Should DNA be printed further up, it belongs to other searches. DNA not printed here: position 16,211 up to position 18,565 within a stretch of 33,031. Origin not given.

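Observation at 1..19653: Candidate Gram-positive polysaccharide-utilisation system: surface beta-helix and SLH proteins feeding a cytoplasmic lyase/GH88/GH3 trio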

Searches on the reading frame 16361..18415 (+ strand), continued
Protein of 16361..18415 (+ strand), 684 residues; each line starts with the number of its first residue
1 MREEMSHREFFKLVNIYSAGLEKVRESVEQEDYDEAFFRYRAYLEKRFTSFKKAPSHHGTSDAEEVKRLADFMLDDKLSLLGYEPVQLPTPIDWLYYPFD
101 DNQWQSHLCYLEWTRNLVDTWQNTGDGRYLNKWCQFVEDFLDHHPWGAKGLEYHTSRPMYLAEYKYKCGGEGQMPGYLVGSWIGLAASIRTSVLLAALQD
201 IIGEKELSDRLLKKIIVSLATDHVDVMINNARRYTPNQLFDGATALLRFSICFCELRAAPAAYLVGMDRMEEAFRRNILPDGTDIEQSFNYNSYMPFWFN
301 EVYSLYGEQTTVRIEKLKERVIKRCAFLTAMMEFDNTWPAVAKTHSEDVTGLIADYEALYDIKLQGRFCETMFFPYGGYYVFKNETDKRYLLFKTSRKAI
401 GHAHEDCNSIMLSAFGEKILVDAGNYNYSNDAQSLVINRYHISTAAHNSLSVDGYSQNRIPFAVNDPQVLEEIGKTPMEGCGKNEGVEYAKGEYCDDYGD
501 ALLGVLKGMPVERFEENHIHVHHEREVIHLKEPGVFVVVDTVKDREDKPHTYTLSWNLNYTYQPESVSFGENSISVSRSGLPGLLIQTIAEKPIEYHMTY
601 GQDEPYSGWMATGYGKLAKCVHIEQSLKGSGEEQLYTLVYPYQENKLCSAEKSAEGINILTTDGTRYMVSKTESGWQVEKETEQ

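Call 57: search_protein_families(library=pfam, proteins=[L020:4180-5730:-, L020:5798-6931:+, L020:6987-8012:+, L020:8097-8900:+, L020:8930-9844:+, L020:9962-12250:+, L020:12247-14307:+, L020:13943-15790:+, L020:15842-16966:-, L020:1507-2475:-], max_evalue=0.001)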
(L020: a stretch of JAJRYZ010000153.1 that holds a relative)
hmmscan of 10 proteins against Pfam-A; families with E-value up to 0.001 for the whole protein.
L020:4180-5730:- (516 aa): 3 families
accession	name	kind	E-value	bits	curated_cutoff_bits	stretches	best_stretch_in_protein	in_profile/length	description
PF00884.28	Sulfatase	-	7.3e-51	173.7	25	1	5-348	1-300/301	Sulfatase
PF16347.10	SGSH_C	-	4.7e-18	66.2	29.3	1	308-453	12-149/154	N-sulphoglucosamine sulphohydrolase, C-terminal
PF01663.27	Phosphodiest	-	7.8e-06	26.2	23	0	28-74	18-67/342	Type I phosphodiesterase / nucleotide pyrophosphatase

L020:5798-6931:+ (377 aa): 1 family
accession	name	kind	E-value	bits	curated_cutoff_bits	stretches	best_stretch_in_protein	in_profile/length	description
PF01208.23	URO-D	-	1e-07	31.8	23.9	1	127-367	98-340/346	Uroporphyrinogen decarboxylase (URO-D)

L020:6987-8012:+ (341 aa): 4 families
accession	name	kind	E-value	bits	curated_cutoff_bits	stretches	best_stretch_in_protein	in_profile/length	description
PF00107.32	ADH_zinc_N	-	1.8e-21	76.9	31.8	1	174-300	1-127/129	Zinc-binding dehydrogenase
PF08240.17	ADH_N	-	2.1e-15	57.3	23.5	1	36-135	11-104/104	Alcohol dehydrogenase GroES-like domain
PF13602.12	ADH_zinc_N_2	-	1.6e-07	32.7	27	1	206-337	1-134/134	Zinc-binding dehydrogenase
PF16912.11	Glu_dehyd_C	-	9.4e-05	22.4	34.9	1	165-325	32-199/211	Glucose dehydrogenase C-terminus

L020:8097-8900:+ (267 aa): 1 family
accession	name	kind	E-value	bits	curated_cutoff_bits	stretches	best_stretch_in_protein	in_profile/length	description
PF01261.30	AP_endonuc_2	-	2.8e-37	129.2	31.1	1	19-251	1-239/249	Xylose isomerase-like TIM barrel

L020:8930-9844:+ (304 aa): 1 family
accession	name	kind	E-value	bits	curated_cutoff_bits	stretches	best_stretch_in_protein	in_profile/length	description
PF00248.27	Aldo_ket_red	-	1.9e-25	89.9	24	1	30-269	4-229/291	Aldo/keto reductase family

L020:9962-12250:+ (762 aa): 2 families
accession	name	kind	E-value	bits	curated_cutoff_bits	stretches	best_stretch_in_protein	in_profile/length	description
PF07940.18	Hepar_II_III_C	-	3.5e-24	86.1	24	1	403-639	3-207/237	Heparinase II/III-like, C-terminal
PF16889.11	Hepar_II_III_N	-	7.8e-20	71.9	22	1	17-308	1-272/340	Heparinase II/III N-terminus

L020:12247-14307:+ (686 aa): 4 families
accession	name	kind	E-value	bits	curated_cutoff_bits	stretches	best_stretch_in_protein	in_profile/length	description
PF13229.12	Beta_helix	-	1.7e-17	64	25.9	2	437-612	2-153/158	Right handed beta helix region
PF21231.2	GH141_M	-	4.2e-08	33.6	27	0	244-277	122-155/156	GH141 insertion domain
PF17161.10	DUF5123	-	1.9e-05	26.2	35.1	1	581-668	23-105/113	Domain of unknown function (DUF5123)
PF05048.19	NosD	-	0.00055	19.9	23.6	0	508-567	50-101/212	Periplasmic copper-binding protein (NosD)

L020:13943-15790:+ (615 aa): 1 family
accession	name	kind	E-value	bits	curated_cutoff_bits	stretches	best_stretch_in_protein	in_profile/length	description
PF00171.27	Aldedh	-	1e-158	529.2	23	1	148-611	1-461/461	Aldehyde dehydrogenase family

L020:15842-16966:- (374 aa): 1 family
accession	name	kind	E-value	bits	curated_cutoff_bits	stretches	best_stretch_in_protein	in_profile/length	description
PF01594.21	AI-2E_transport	-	3.4e-54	184.6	34.3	1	40-364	8-326/327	AI-2E family transporter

L020:1507-2475:- (322 aa): 13 families
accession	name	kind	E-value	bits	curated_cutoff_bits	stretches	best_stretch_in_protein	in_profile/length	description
PF13428.12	TPR_14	-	1.4e-12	47.4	23.5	0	40-73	5-37/44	Tetratricopeptide repeat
PF14559.12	TPR_19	-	7.8e-10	39.4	25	1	49-100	3-54/68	Tetratricopeptide repeat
PF07719.23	TPR_2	-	7.9e-10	38.5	27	0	40-70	4-34/34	Tetratricopeptide repeat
PF13432.12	TPR_16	-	1.9e-09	38.2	32.7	1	42-100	2-60/65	Tetratricopeptide repeat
PF13181.12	TPR_8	-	2e-07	31.1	25.7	0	41-70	5-34/34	Tetratricopeptide repeat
PF13424.12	TPR_12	-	2.4e-07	31.3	30.1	0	38-67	46-75/77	Tetratricopeptide repeat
PF00515.34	TPR_1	-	8.7e-07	29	27.8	0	40-70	4-34/34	Tetratricopeptide repeat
PF13429.12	TPR_15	-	8.8e-07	29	26.2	0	209-295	151-238/280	Tetratricopeptide repeat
PF13174.12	TPR_6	-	5.8e-06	27.1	26.3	0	78-99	7-28/33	Tetratricopeptide repeat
PF12895.13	ANAPC3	-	7.4e-06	26.6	27.2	1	38-96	27-81/82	Anaphase-promoting complex, cyclosome, subunit 3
PF20308.4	TPR-S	-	3.8e-05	24.6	27.6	0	221-266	3-47/102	Tetratricopeptide Repeats-Sensor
PF13414.12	TPR_11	-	9.8e-05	22.4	26.8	0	85-98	8-21/42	TPR repeat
PF13176.12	TPR_7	-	0.00061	20.1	27.9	0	40-70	2-32/36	Tetratricopeptide repeat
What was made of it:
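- On GH141 (CAZy): The Spirochaete relative in L020 does pass, at 33.6 bits (call 57).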

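Call 69: search_solved_structures(query=A1, max_evalue=1e-40, show_alignments=3)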
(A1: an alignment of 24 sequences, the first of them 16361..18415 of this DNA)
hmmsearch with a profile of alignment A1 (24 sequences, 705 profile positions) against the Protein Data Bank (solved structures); distinct sequences matched with E-value up to 1e-40: 3.
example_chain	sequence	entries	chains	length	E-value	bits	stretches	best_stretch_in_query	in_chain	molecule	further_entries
5jmd_A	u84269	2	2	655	9.7e-50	172.8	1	10-678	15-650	Heparinase III protein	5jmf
4mmi_A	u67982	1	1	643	1.1e-49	172.7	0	181-477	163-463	Heparinase III protein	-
4mmh_A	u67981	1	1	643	1.6e-49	172.1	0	181-657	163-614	Heparinase III protein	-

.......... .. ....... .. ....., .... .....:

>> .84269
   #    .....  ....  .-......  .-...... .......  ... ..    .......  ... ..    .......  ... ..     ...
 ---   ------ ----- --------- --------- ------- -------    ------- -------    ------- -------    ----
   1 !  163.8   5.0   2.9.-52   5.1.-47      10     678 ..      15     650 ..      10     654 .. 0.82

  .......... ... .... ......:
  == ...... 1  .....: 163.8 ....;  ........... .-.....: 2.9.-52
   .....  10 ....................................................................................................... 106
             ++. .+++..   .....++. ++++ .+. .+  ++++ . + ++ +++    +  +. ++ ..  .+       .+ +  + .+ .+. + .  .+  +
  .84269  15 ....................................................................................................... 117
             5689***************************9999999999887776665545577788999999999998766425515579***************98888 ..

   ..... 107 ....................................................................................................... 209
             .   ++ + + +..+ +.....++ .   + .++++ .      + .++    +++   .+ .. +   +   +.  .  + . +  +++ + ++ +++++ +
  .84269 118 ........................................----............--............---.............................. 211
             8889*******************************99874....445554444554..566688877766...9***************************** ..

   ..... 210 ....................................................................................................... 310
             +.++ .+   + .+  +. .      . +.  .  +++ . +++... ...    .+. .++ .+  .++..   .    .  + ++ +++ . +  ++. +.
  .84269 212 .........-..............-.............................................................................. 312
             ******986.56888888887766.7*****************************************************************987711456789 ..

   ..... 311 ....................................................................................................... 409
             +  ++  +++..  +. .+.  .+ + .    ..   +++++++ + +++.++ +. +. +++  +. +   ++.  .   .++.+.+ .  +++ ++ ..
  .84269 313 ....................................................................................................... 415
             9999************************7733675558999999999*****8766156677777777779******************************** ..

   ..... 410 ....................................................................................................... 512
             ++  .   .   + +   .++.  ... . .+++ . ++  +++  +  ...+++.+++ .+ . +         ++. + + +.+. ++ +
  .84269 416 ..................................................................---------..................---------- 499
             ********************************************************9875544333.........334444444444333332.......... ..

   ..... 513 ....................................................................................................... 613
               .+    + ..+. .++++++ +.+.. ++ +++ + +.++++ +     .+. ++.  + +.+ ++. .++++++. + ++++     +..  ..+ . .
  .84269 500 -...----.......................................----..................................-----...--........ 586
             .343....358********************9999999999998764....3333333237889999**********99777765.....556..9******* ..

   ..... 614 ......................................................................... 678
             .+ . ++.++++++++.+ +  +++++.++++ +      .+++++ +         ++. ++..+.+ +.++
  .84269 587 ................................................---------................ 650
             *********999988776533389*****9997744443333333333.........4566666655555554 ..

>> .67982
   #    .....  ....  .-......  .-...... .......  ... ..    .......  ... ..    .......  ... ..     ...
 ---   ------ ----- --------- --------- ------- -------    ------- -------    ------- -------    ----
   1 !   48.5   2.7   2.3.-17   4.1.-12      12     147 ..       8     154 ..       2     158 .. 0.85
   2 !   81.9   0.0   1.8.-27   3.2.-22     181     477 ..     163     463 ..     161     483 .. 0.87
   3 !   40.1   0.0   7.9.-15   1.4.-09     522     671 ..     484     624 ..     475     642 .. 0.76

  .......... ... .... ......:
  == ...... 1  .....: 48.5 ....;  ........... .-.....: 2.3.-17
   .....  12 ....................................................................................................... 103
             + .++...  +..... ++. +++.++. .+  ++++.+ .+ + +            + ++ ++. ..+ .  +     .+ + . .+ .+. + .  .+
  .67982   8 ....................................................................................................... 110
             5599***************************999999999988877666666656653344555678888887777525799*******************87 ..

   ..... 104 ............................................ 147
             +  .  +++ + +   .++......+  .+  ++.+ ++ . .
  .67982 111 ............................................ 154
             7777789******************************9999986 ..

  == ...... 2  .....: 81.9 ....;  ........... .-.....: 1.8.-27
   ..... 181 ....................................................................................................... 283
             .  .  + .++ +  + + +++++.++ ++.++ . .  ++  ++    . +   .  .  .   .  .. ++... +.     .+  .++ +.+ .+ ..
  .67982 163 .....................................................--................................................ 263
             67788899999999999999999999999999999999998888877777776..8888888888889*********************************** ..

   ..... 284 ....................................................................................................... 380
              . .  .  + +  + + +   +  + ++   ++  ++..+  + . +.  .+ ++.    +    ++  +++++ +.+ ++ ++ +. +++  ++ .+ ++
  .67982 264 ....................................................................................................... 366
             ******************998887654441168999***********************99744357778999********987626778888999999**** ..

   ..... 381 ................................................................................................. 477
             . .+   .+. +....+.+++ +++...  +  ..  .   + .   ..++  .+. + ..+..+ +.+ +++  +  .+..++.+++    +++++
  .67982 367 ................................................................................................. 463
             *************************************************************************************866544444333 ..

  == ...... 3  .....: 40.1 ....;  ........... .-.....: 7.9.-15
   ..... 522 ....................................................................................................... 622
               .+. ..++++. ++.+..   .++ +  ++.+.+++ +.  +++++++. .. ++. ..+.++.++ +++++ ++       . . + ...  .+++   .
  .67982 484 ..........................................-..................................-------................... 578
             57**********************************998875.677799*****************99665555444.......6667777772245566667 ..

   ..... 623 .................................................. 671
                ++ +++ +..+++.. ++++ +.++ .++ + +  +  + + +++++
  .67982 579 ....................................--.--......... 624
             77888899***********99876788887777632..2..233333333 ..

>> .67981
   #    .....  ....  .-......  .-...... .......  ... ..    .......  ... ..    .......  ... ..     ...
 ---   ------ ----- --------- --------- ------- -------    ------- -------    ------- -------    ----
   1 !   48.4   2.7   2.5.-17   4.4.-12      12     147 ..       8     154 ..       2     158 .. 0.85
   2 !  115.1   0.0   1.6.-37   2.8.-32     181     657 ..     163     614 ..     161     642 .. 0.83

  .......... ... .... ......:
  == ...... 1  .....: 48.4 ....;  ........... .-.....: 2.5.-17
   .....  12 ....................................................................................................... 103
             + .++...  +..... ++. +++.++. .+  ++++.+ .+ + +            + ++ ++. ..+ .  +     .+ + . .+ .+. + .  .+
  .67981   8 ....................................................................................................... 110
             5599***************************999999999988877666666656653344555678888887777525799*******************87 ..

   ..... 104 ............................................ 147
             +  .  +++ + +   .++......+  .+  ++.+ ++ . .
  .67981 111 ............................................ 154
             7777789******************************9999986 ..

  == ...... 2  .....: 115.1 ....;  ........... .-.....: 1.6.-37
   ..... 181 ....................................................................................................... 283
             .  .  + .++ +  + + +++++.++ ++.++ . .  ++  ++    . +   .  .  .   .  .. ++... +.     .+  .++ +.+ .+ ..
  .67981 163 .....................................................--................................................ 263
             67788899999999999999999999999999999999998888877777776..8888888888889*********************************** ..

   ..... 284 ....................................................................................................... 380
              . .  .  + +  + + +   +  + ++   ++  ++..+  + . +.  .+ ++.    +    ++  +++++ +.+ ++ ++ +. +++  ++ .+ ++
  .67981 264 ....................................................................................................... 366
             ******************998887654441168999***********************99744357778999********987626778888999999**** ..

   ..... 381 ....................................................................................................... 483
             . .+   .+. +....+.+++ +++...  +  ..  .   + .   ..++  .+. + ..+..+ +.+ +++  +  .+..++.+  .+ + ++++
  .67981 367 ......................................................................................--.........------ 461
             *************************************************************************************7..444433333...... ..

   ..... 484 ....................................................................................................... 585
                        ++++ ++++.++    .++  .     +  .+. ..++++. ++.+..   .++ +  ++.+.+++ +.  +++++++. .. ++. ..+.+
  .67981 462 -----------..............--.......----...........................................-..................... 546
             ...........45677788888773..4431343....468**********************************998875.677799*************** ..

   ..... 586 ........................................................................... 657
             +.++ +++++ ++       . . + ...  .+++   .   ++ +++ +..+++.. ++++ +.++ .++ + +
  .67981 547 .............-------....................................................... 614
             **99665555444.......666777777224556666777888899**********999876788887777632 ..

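Call 81: search_protein_families(library=ncbifam, proteins=[L003:11992-13791:+, L054:12151-13617:+, L003:13805-14641:+], max_evalue=0.001)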
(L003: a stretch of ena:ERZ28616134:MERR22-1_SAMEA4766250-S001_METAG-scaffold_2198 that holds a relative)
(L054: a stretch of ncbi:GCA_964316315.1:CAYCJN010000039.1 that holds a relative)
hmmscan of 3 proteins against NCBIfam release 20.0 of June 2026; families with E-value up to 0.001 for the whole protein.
L003:11992-13791:+ (599 aa): 3 families
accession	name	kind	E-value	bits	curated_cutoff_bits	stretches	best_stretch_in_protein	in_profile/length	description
TIGR03805.1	beta_helix_1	subfamily_domain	2.4e-09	36.7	141.5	1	11-51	1-41/314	parallel beta-helix domain-containing protein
TIGR04247.1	NosD_copper_fam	subfamily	9.5e-08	31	300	0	284-343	74-139/377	nitrous oxide reductase family maturation protein NosD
TIGR03804.1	para_beta_helix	repeat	1.9e-06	27.5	19.45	0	271-307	9-43/44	parallel beta-helix repeat protein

L054:12151-13617:+ (488 aa): 0 families

L003:13805-14641:+ (278 aa): 6 families
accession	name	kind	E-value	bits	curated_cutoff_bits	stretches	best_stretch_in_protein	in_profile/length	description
TIGR03307.1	PhnP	equivalog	2.8e-17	62.9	272.25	2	1-82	1-80/249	phosphonate metabolism protein PhnP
NF038231.1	MBL_Geo_Pelo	equivalog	3.2e-13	49.9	360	1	4-191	3-183/250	GPMC system MBL fold metallohydrolase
NF002553.0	PRK02113.1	equivalog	1.7e-12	47.3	386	1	1-276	1-250/252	MBL fold metallo-hydrolase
NF000801.0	PRK00055.1-3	equivalog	0.0004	19.5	252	1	44-83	29-68/307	ribonuclease Z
TIGR02108.2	PQQ_syn_pqqB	equivalog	0.00049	19.6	245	0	3-41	2-39/298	pyrroloquinoline quinone biosynthesis protein PqqB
TIGR02651.1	RNase_Z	equivalog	0.0006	19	292.95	0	44-154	27-138/302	ribonuclease Z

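Call 93: search_protein_families(library=pfam, proteins=[L053:7050-9347:-, L053:5139-7049:-, L053:2249-4441:-], max_evalue=0.01)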
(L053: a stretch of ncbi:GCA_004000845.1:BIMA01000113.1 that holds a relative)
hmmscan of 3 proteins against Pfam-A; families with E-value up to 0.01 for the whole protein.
L053:7050-9347:- (765 aa): 0 families

L053:5139-7049:- (636 aa): 0 families

L053:2249-4441:- (730 aa): 0 families
